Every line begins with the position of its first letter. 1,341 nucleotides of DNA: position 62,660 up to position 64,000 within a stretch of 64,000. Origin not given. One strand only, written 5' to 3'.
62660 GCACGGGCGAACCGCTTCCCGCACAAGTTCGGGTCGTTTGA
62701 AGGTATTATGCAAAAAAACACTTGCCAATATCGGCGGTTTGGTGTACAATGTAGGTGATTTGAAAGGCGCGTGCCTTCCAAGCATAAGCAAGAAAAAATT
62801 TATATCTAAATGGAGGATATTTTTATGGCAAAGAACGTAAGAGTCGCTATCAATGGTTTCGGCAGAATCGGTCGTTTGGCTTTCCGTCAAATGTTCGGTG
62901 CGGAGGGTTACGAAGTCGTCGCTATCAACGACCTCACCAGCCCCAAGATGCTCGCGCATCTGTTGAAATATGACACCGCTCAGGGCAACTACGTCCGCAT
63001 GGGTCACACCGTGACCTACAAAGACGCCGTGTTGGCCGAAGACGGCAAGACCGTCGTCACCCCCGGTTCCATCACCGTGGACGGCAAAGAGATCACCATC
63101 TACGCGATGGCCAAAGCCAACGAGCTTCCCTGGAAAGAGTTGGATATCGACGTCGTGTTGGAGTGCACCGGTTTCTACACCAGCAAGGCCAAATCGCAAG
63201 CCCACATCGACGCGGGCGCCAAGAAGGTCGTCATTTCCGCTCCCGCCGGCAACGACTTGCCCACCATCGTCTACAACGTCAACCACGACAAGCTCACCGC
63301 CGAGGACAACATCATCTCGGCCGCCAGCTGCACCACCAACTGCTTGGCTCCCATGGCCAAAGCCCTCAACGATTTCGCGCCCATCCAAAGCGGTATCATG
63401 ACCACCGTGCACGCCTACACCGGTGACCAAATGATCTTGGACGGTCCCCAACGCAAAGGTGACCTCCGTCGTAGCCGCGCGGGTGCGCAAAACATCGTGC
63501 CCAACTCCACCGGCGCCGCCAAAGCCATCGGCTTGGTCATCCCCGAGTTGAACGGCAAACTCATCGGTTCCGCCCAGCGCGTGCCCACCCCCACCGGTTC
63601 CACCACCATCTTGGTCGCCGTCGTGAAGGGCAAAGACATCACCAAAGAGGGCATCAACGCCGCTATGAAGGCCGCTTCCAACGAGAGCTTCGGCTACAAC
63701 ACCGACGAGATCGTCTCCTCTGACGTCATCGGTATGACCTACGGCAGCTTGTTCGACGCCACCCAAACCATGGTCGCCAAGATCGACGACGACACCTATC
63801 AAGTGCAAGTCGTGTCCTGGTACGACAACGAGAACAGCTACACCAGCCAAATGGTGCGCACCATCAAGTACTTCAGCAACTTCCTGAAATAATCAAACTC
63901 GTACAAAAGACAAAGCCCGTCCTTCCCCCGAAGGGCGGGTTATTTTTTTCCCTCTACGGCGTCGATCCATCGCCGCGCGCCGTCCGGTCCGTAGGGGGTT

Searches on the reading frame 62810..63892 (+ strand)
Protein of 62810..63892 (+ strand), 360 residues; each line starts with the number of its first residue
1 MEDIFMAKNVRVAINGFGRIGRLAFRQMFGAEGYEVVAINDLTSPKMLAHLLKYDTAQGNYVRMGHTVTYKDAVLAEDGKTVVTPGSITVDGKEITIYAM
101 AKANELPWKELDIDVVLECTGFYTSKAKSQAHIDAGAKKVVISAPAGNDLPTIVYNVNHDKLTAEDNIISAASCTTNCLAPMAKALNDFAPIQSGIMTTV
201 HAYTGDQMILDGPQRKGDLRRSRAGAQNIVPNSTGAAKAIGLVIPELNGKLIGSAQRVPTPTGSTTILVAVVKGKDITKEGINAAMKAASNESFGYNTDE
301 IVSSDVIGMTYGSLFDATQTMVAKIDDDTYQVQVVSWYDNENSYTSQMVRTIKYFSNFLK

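Call 29: search_protein_families(library=pfam, proteins=[window:62810-63892:+], max_evalue=0.00001)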
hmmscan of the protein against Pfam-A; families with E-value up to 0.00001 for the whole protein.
window:62810-63892:+ (360 aa): 2 families
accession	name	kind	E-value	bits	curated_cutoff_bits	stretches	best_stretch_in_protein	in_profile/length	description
PF02800.25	Gp_dh_C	-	5.3e-50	169.5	24.4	1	179-338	1-158/158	Glyceraldehyde 3-phosphate dehydrogenase, C-terminal domain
PF00044.30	Gp_dh_N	-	5.8e-31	107.2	31.7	1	10-126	1-101/101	Glyceraldehyde 3-phosphate dehydrogenase, NAD binding domain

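Call 30: find_related_loci(query=window:62810-63889:+, collection=genome_contigs, flank=200)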
Query window:62810-63889:+ (360 aa) in genome_contigs; peptide patterns used: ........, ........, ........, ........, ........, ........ (x = any residue, [..] = any of these).
600 stretches matched a pattern (row limit reached: there are more); 598 encode a relative of the query (tblastn E <= 1e-3); the best 80 are kept; 80 distinct loci.
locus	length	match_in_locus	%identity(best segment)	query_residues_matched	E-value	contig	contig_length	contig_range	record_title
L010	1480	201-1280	90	1-360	0e+0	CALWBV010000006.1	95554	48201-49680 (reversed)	MAG: uncultured Christensenellaceae bacterium isolate BRZ_KS__bin91 genome assembly, contig: BRZ_KS__NODE_253_length_955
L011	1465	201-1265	86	2-358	0e+0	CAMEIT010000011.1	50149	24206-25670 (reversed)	MAG: uncultured Clostridia bacterium isolate SRR15057928_bin.10_metaWRAP_v1.3_MAG genome assembly, contig: ERZ10407477.2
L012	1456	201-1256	88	11-358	0e+0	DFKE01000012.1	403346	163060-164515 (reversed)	MAG TPA_asm: Bacteroidales bacterium UBA3653 UBA3653_contig_536, whole genome shotgun sequence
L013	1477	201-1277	85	4-358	0e+0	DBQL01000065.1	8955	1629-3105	MAG TPA_asm: Prevotella sp. UBA1395 UBA1395_contig_10144, whole genome shotgun sequence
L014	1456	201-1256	86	11-358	0e+0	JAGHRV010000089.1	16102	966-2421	MAG: Candidatus Colicola equi isolate E1_186 c_000001071879, whole genome shotgun sequence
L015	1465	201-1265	85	8-359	0e+0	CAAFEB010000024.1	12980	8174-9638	MAG TPA_asm: Clostridia bacterium, isolate HGM11393, WGS project CAAFEB010000000 data, contig: SRS098571_82_k99_50534, w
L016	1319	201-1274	85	2-358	0e+0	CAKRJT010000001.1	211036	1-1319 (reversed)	MAG: uncultured Lachnospiraceae bacterium isolate REFINED_METABAT215_TOP10_CONTIGS_1500_ASSEMBLY_K77_MERGED__Hadza_MoBio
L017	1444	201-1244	84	1-360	0e+0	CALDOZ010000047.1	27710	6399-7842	MAG TPA_asm: uncultured Clostridia bacterium isolate SRR6425755_bin.70_CONCOCT_v1.1_MAG genome assembly, contig: ERZ1767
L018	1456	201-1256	85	11-358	0e+0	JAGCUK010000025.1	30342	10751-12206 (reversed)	MAG: Bacteroidales bacterium isolate RGIG10132 Yak_Rumen-4__c572289, whole genome shotgun sequence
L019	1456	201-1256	85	11-358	0e+0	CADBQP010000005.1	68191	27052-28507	MAG: uncultured Bacteroidales bacterium isolate RUG14221 genome assembly, contig: RUG14221_asm_5, whole genome shotgun s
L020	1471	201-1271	84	6-358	0e+0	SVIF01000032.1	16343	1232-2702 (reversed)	MAG: Clostridiales bacterium isolate SIG402 NODE_62885_length_16343_cov_2.101505, whole genome shotgun sequence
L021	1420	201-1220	84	6-358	0e+0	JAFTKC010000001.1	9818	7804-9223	MAG: Clostridia bacterium isolate RGIG3891 Roe_deer_Cecum-2__c187, whole genome shotgun sequence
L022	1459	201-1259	84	8-356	0e+0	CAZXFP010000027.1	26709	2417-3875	MAG TPA_asm: uncultured Prevotella sp. isolate SRP313737_co1_76 genome assembly, contig: NODE_2854_length_26709_cov_24.6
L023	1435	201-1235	83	1-358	0e+0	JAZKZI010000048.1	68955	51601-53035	MAG: Christensenellaceae bacterium isolate T1900045090_TC20190084.MAGScoT_cleanbin_000006 SGB_4700_k141_1673175, whole g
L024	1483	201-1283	81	1-358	0e+0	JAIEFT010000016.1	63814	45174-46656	MAG: Clostridiales bacterium isolate SC0399_S13_7 SC0399_S13_7_contig_16, whole genome shotgun sequence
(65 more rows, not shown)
